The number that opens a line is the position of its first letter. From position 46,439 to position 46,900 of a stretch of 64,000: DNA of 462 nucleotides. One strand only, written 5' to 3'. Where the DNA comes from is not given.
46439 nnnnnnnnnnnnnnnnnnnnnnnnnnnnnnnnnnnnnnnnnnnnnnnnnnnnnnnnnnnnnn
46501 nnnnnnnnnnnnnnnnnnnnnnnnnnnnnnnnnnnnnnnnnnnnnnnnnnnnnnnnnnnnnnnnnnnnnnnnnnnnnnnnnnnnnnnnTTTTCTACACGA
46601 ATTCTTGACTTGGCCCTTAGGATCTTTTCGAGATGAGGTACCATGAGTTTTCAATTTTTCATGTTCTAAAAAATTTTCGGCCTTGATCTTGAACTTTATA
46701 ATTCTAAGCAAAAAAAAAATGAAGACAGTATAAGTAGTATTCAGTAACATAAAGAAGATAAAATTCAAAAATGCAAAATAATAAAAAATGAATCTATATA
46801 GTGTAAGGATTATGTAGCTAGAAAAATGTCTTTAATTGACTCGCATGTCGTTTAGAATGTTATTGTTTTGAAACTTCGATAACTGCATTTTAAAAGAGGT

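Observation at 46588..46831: MAK11 longest-ORF 5' extension looks like promoter, not coding sequence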

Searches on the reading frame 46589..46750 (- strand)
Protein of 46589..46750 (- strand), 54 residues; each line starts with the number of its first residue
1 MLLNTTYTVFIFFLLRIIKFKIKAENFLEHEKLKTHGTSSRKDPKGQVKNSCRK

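Call 40: find_homologous_proteins(query=window:46589-46750:-, max_evalue=10)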
Query seq(54 aa): no candidate shares three 5-residue words with the query. No homologue found.

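Call 47: search_protein_representatives(protein=window:46589-46750:-)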
Query: 54 residues. Proteins with E-value up to 0.001 (for the whole library): 0; up to 1e-10: 0; up to 1e-30: 0. The best 0 are listed.
